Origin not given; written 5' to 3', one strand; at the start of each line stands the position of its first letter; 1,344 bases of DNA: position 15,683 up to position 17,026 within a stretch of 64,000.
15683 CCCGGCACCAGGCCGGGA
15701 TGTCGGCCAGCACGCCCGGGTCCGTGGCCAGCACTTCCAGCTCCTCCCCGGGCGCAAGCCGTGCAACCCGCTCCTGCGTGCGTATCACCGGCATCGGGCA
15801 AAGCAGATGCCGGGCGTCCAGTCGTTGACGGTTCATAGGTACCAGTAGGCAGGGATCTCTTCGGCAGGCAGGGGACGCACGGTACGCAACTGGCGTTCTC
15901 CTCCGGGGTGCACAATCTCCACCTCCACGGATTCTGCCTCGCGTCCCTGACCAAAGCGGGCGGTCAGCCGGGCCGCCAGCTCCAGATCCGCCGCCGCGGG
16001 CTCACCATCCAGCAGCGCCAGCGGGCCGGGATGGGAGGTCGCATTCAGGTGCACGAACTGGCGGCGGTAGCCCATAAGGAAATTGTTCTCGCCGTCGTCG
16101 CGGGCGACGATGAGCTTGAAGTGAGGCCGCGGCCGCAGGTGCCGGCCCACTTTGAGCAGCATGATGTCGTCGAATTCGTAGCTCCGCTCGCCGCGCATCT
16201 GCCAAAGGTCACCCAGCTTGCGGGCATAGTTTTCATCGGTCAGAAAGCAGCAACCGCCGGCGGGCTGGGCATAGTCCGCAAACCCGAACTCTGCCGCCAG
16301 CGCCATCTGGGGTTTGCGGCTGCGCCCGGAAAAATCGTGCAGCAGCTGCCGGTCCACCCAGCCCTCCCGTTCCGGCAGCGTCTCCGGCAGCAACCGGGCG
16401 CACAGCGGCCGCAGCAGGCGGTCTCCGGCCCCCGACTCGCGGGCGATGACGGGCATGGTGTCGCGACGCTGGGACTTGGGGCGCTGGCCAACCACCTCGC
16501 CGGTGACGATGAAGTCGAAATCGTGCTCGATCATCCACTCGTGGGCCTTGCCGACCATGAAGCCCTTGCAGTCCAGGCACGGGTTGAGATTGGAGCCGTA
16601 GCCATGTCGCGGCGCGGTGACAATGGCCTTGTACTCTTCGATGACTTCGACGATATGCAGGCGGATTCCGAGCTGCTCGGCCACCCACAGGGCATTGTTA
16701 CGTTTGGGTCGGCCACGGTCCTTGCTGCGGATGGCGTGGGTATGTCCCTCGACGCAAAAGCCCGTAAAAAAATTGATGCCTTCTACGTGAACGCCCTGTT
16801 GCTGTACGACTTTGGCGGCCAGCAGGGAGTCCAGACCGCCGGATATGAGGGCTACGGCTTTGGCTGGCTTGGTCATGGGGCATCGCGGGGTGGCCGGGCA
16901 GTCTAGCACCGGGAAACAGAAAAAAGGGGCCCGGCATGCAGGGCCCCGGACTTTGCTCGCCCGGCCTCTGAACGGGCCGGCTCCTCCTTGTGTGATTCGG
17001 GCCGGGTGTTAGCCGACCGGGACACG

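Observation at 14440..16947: Translationally coupled operon: MnmA/ThiI-like PP-loop ATPase, TusA sulfur carrier and CDF metal transporter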

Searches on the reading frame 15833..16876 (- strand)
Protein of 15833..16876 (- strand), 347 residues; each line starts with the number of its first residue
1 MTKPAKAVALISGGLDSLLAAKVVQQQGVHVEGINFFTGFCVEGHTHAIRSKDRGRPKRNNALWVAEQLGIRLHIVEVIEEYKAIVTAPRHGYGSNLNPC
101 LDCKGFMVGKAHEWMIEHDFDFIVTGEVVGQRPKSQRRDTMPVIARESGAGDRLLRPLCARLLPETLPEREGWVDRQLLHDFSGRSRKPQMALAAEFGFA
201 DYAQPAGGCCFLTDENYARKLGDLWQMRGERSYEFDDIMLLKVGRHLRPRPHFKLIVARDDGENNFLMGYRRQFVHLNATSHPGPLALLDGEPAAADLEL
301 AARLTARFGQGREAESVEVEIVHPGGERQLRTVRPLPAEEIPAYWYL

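Call 3: search_protein_families(library=pfam, proteins=[window:15833-16876:-], max_evalue=0.01)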
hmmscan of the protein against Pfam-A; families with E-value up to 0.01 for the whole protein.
window:15833-16876:- (347 aa): 4 families
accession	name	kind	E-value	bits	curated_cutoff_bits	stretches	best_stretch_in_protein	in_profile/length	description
PF18297.6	NFACT-R_2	-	1.3e-34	118.9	26.9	1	244-346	1-104/104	NFACT protein RNA binding domain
PF03054.22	tRNA_Me_trans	-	2.2e-10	41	20.6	1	7-131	3-130/202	tRNA methyl transferase HUP domain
PF02568.20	ThiI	-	3.1e-07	30.6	20.5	1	6-158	5-144/197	Thiamine biosynthesis protein (ThiI)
PF00733.27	Asn_synthase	-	0.0011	19.1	21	1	8-81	21-81/354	Asparagine synthase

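Call 4: search_protein_families(library=ncbifam, proteins=[window:15833-16876:-], max_evalue=0.01)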
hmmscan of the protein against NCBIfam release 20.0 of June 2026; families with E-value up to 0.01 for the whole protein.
window:15833-16876:- (347 aa): 5 families
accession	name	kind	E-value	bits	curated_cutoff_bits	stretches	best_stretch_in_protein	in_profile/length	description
NF001138.1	PRK00143.1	equivalog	1.2e-10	40.9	284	1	8-135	3-129/345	tRNA 2-thiouridine(34) synthase MnmA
TIGR00420.1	trmU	equivalog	4.3e-10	39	236.95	1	7-129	3-127/351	tRNA 2-thiouridine(34) synthase MnmA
NF006222.0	PRK08349.1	subfamily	1.7e-08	34.6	251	1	6-159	2-142/198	hypothetical protein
TIGR00342.1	TIGR00342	equivalog_domain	1.8e-08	33.9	264.5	1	6-159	174-313/373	tRNA uracil 4-sulfurtransferase ThiI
NF011258.0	PRK14664.1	equivalog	0.00046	19.4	680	1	8-128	9-117/362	tRNA 2-thiouridine(34) synthase MnmA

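Call 6: find_homologous_proteins(query=window:15833-16876:-)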
Query window:15833-16876:- (347 aa): 8000 proteins with E <= 0.001 among 8000 candidates; the best 120 are listed.
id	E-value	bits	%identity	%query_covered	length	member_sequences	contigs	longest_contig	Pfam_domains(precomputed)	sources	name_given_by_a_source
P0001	8.8e-238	806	100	100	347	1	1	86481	PF03054.23,PF02568.21,PF18297.7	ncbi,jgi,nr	ncbi:MAG: tRNA (5-methylaminomethyl-2-thiouridylate)-methyltransferase [Gammaproteobacteria bacteriu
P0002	5.8e-184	629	62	99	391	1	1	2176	PF03054.23,PF02568.21,PF18297.7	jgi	-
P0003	1.3e-183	628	77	100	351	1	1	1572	PF03054.23,PF02568.21,PF18297.7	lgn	-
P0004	5.3e-182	623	77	100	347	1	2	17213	PF03054.23,PF02568.21,PF18297.7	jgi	-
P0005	9.3e-182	622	76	100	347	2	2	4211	PF03054.23,PF02568.21,PF18297.7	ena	-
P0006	1.2e-181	622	76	100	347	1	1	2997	PF03054.23,PF02568.21,PF18297.7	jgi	jgi:hypothetical protein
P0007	1.2e-181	622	78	99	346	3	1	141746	PF03054.23,PF02568.21,PF18297.7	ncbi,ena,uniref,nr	ncbi:tRNA (5-methylaminomethyl-2-thiouridylate)-methyltransferase [Thiohalobacter sp.]|uniref:tRNA (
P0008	1.6e-181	621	76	99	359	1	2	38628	PF03054.23,PF02568.21,PF18297.7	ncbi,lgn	-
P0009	1.7e-181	621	77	100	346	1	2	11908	PF03054.23,PF02568.21,PF18297.7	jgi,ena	jgi:tRNA-specific 2-thiouridylase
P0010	3.0e-181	620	77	100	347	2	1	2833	PF03054.23,PF02568.21,PF18297.7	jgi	jgi:tRNA U34 2-thiouridine synthase MnmA/TrmU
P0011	3.1e-181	620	76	99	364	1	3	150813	PF03054.23,PF02568.21,PF18297.7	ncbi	-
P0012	8.9e-181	619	77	99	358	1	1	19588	PF03054.23,PF02568.21,PF18297.7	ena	-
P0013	1.4e-180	618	76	100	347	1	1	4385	PF03054.23,PF02568.21,PF18297.7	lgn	-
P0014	1.6e-180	618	77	100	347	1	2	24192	PF03054.23,PF02568.21,PF18297.7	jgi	jgi:tRNA-specific 2-thiouridylase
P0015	2.2e-180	617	75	100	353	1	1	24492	PF03054.23,PF02568.21,PF18297.7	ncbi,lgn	-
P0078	1.7e-177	608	74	100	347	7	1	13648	PF03054.23,PF02568.21,PF18297.7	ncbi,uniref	ncbi:tRNA (5-methylaminomethyl-2-thiouridylate)-methyltransferase [Immundisolibacter sp.]|uniref:tRN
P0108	6.0e-177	606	73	100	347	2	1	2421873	PF03054.23,PF02568.21,PF18297.7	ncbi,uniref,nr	ncbi:tRNA-uridine 2-sulfurtransferase [Methylomarinovum tepidoasis]|uniref:tRNA-uridine 2-sulfurtran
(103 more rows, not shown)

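Call 14: find_encoding_contigs(protein=P0108, flank=6000, max_places=2)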
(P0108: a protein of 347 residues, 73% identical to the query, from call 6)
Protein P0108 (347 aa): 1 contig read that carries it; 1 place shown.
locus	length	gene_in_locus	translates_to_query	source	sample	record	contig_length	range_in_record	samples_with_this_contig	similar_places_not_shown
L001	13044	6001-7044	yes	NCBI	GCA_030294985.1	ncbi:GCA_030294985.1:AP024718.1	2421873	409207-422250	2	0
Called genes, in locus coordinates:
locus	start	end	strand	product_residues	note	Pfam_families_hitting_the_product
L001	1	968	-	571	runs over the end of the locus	PF03717:PBP_dimer, PF00905:Transpeptidase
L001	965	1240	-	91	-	PF04999:FtsL, PF04977:DivIC (weak)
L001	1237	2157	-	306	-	PF01728:FtsJ (faint), PF01795:Methyltransf_5, PF13649:Methyltransf_25 (faint)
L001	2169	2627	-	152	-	PF02381:MraZ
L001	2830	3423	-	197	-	PF02517:Rce1-like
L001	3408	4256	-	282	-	PF05036:SPOR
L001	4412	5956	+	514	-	PF01019:G_glu_transpept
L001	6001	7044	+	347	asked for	PF02568:ThiI, PF03054:tRNA_Me_trans, PF18297:NFACT-R_2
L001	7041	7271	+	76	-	PF01206:TusA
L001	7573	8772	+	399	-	PF01545:Cation_efflux, PF16916:ZT_dimer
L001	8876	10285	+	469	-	PF03951:Gln-synt_N, PF00120:Gln-synt_C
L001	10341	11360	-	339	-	PF13185:GAF_2, PF13492:GAF_3 (weak), PF00990:GGDEF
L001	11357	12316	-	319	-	PF00196:GerE, PF08281:Sigma70_r4_2 (weak), PF13384:HTH_23 (weak)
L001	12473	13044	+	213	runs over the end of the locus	PF13428:TPR_14 (faint), PF16811:TAtT, PF13424:TPR_12 (faint), PF13431:TPR_17 (faint), PF14559:TPR_19 (faint), PF00515:TPR_1 (faint), PF07719:TPR_2 (faint), PF13181:TPR_8 (faint)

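Call 15: find_encoding_contigs(protein=P0078, flank=6000, max_places=2)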
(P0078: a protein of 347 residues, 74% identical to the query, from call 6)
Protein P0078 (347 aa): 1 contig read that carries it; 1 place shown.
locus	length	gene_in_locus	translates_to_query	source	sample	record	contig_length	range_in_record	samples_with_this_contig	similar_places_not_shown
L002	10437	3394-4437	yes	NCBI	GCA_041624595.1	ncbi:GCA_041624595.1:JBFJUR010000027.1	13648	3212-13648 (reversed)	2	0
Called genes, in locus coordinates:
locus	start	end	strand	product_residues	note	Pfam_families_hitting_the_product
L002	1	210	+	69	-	?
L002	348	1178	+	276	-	PF00561:Abhydrolase_1, PF12146:Hydrolase_4, PF12697:Abhydrolase_6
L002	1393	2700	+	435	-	PF00355:Rieske, PF00848:Ring_hydroxyl_A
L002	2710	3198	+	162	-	PF13577:SnoaL_4 (weak), PF00866:Ring_hydroxyl_B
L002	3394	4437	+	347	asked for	PF02568:ThiI, PF03054:tRNA_Me_trans, PF18297:NFACT-R_2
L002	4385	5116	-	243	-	-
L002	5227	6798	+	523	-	PF00501:AMP-binding, PF13193:AMP-binding_C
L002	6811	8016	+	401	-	PF07690:MFS_1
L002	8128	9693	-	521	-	PF13489:Methyltransf_23 (weak), PF02390:Methyltransf_4 (weak), PF08241:Methyltransf_11 (weak), PF08242:Methyltransf_12, PF13649:Methyltransf_25, PF13847:Methyltransf_31, PF10119:MethyTransf_Reg, PF21782:WHD_PKMT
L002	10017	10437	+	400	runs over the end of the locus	-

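Call 16: search_protein_representatives(protein=window:15833-16876:-)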
Query: 347 residues. Proteins with E-value up to 0.001 (for the whole library): 2315; up to 1e-10: 1617; up to 1e-30: 864. The best 150 are listed.
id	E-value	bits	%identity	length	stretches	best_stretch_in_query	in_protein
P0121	7.6e-153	525.2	68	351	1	1-331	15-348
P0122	5.3e-101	354.7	71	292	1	18-232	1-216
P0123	8.6e-97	340.8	49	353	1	3-344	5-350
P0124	2.6e-96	339.3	48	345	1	5-346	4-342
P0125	2.6e-96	339.2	71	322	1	86-294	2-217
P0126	7.0e-94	331.3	71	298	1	51-251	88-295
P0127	9.5e-93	327.5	49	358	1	3-345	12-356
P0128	1.3e-92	327.1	47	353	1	4-336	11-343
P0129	2.2e-92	326.3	46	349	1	6-335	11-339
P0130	6.2e-92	324.8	52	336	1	6-324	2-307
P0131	1.3e-87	310.7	46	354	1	5-340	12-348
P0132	3.6e-87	309.2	47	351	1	6-343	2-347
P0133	6.4e-87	308.4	47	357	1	5-337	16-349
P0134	4.0e-86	305.7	66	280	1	3-209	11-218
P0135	1.6e-85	303.7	47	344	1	3-339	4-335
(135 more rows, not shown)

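Call 18: find_related_loci(query=A1, collection=genome_contigs, flank=6000)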
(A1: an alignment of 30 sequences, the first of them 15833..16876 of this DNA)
Query A1 (347 aa) in genome_contigs; peptide patterns used: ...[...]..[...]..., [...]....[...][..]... (x = any residue, [..] = any of these).
600 stretches matched a pattern (row limit reached: there are more); 600 encode a relative of the query (tblastn E <= 1e-3); the best 80 are kept; 80 distinct loci.
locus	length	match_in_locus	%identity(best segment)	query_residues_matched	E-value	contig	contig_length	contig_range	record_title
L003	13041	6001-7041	73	1-347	1e-177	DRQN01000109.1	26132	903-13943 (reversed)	MAG TPA_asm: Gammaproteobacteria bacterium isolate HyVt-583 HyVt-583_k145_368265, whole genome shotgun sequence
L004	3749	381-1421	73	1-347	0e+0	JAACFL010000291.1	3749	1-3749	MAG: Gammaproteobacteria bacterium isolate bin.86 scaffold_47083, whole genome shotgun sequence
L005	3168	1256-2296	72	1-347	0e+0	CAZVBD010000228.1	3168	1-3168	MAG TPA_asm: uncultured Thiohalobacter sp. isolate SRP128015_co1_470 genome assembly, contig: NODE_60015_length_3168_cov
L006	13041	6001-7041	71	1-347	4e-176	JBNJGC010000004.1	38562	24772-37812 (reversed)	MAG: Pseudomonadota bacterium isolate Y22_60dBSe2.bin.134 NODE_866_length_38562_cov_17.702103, whole genome shotgun sequ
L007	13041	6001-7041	73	1-347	5e-175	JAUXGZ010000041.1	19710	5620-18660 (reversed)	MAG: Gammaproteobacteria bacterium isolate CSMAG_2942 CSMAG_2942_k119_1918230_length_19710_cov_12.0000, whole genome sho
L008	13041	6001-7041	72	1-347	1e-174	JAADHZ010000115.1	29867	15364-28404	MAG: Gammaproteobacteria bacterium isolate M_MetaBat.225 contig-127_1766, whole genome shotgun sequence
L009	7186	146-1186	71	1-347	1e-174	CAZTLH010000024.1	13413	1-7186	MAG TPA_asm: uncultured Gammaproteobacteria bacterium isolate binchicken_co253_227 genome assembly, contig: NODE_3093_le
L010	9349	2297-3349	71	1-347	3e-174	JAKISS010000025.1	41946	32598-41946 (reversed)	MAG: Gammaproteobacteria bacterium isolate D96SM.bin.23 NODE_686_length_41946_cov_54.798924, whole genome shotgun sequen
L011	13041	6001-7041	71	1-347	9e-174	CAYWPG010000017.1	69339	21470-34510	MAG TPA_asm: uncultured Alkalilimnicola sp. isolate SRP268622_co1_559 genome assembly, contig: NODE_629_length_69339_cov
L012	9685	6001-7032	74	4-347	3e-173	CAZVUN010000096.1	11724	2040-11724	MAG TPA_asm: uncultured Acidiferrobacteraceae bacterium isolate binchicken_co107_250 genome assembly, contig: NODE_12514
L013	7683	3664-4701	71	2-347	1e-173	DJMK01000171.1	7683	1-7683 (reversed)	MAG TPA_asm: Proteobacteria bacterium UBA6492 UBA6492_contig_20144, whole genome shotgun sequence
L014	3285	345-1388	70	1-347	0e+0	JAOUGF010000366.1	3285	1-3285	MAG: Gammaproteobacteria bacterium isolate 4_1_July_SF_Bin9 4_1_July_SF_Bin9_scaffold_19798_c1, whole genome shotgun seq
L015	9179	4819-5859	70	1-347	3e-171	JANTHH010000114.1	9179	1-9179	MAG: Chromatiales bacterium isolate bin20021 c_000000001213, whole genome shotgun sequence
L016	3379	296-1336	70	1-347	4e-179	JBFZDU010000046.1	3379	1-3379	MAG: Gammaproteobacteria bacterium isolate PPR_0564 k121_1891377, whole genome shotgun sequence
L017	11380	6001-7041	71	1-347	1e-170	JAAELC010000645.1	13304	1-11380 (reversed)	MAG: Gammaproteobacteria bacterium isolate Bco_10 BcoG_CONTIG2995659, whole genome shotgun sequence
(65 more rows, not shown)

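Call 26: find_related_loci(query=A2, collection=metagenome_contigs, flank=5000)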
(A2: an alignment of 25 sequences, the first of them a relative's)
Query A2 (343 aa) in metagenome_contigs; peptide patterns used: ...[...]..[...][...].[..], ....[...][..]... (x = any residue, [..] = any of these).
600 stretches matched a pattern (row limit reached: there are more); 595 encode a relative of the query (tblastn E <= 1e-3); the best 80 are kept; 80 distinct loci.
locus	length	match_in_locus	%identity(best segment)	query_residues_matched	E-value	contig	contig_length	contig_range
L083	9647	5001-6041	51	1-343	6e-119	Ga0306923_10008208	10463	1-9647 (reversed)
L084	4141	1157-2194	51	2-343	2e-119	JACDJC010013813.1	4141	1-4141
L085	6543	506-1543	50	2-343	1e-112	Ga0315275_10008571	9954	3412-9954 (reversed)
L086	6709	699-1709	50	1-343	5e-110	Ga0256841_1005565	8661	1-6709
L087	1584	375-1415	48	2-343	1e-117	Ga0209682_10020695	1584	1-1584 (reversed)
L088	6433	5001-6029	49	1-343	2e-109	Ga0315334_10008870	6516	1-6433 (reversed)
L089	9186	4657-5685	48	1-343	2e-108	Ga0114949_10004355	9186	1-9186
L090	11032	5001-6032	49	1-343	2e-106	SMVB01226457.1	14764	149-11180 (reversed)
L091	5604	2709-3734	47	1-343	4e-105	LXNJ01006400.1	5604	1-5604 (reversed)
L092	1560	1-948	50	27-343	3e-112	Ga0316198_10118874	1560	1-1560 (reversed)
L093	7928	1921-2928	50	1-343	4e-100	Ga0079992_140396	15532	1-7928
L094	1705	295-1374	45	4-343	7e-106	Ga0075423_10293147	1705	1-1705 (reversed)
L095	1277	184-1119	49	3-314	4e-107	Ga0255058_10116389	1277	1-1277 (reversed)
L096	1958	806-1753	46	1-314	9e-104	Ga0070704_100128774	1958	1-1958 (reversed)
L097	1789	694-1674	47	1-331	5e-104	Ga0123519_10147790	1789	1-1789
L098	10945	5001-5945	47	1-319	9e-98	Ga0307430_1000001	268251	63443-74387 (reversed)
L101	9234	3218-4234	42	3-341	2e-96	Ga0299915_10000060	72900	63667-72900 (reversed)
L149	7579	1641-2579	43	3-314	5e-87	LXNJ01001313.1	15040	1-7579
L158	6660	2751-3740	44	2-343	3e-85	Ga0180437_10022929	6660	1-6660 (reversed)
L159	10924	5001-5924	45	1-320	1e-85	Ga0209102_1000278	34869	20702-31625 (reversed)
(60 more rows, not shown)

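Call 36: predict_structure(alignment_id=A1)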
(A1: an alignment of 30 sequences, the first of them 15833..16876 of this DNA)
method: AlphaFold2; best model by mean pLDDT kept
length: 347 residues; sequences in the alignment: 30
mean_pLDDT: 92.6   pTM: 0.88
mean pLDDT of the five models: 92.6, 92.0, 91.2, 90.4, 89.0
residues with pLDDT >= 90: 291; 70-90: 33; 50-70: 20; < 50: 3
segments of 3 or more residues with pLDDT < 50: none
pLDDT, mean of each block of 10 residues (from residue 1): 88 94 98 93 65 61 92 94 95 91 97 98 97 90 97 98 98 98 94 96 67 92 95 92 96 96 94 97 97 95 98 98 97 98 97
secondary structure, 60 per line:
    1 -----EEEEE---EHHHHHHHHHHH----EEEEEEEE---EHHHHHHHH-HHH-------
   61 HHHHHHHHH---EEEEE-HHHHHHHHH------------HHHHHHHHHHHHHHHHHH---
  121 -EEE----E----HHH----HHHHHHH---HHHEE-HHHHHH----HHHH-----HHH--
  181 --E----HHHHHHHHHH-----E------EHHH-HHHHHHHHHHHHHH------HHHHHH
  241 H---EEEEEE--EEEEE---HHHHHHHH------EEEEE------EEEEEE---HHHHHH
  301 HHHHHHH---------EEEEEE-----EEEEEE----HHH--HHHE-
elements in order: E6-10 H15-25 E30-37 H42-49 H61-69 E73-77 H79-87 H100-117 E122-124 H141-147 H157-162 H167-170 H188-197 H215-228 H235-241 E245-250 E253-257 H261-268 E275-279 E286-291 H295-307 E317-322 E328-333

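Call 39: search_solved_structures(query=A1, max_evalue=0.01, show_alignments=2)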
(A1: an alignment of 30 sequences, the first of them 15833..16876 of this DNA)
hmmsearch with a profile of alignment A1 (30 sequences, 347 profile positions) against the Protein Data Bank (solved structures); distinct sequences matched with E-value up to 0.01: 11.
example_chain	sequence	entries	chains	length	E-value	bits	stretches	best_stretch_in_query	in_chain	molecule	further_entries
9hln_A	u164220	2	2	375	3.1e-12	49.4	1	3-169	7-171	tRNA-specific 2-thiouridylase MnmA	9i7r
9hlv_A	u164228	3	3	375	8.8e-10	41.4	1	3-169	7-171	tRNA-specific 2-thiouridylase MnmA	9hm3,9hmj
2hma_A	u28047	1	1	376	8.8e-10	41.3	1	3-169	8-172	Probable tRNA (5-methylaminomethyl-2-thiouridylate)-methyltransferase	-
2der_A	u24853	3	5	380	2.5e-09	39.9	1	5-131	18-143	tRNA-specific 2-thiouridylase mnmA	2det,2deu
2c5s_A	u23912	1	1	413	2.7e-08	36.5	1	6-50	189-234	PROBABLE THIAMINE BIOSYNTHESIS PROTEIN THII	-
7aqc_R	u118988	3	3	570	1.4e-05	27.5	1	253-327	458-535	Rqc2 homolog RqcH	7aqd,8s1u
7as8_0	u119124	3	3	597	1.6e-05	27.4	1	253-327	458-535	Rqc2 homolog RqcH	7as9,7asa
7ope_0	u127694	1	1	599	1.6e-05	27.3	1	253-327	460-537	Rqc2 homolog RqcH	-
4kr6_A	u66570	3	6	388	5.9e-05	25.5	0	106-161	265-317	Probable tRNA sulfurtransferase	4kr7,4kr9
2vxo_A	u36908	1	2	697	0.0023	20.3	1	6-52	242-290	GMP SYNTHASE [GLUTAMINE-HYDROLYZING]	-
8cnz_A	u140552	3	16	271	0.0057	19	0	4-59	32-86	NAD_synthase domain-containing protein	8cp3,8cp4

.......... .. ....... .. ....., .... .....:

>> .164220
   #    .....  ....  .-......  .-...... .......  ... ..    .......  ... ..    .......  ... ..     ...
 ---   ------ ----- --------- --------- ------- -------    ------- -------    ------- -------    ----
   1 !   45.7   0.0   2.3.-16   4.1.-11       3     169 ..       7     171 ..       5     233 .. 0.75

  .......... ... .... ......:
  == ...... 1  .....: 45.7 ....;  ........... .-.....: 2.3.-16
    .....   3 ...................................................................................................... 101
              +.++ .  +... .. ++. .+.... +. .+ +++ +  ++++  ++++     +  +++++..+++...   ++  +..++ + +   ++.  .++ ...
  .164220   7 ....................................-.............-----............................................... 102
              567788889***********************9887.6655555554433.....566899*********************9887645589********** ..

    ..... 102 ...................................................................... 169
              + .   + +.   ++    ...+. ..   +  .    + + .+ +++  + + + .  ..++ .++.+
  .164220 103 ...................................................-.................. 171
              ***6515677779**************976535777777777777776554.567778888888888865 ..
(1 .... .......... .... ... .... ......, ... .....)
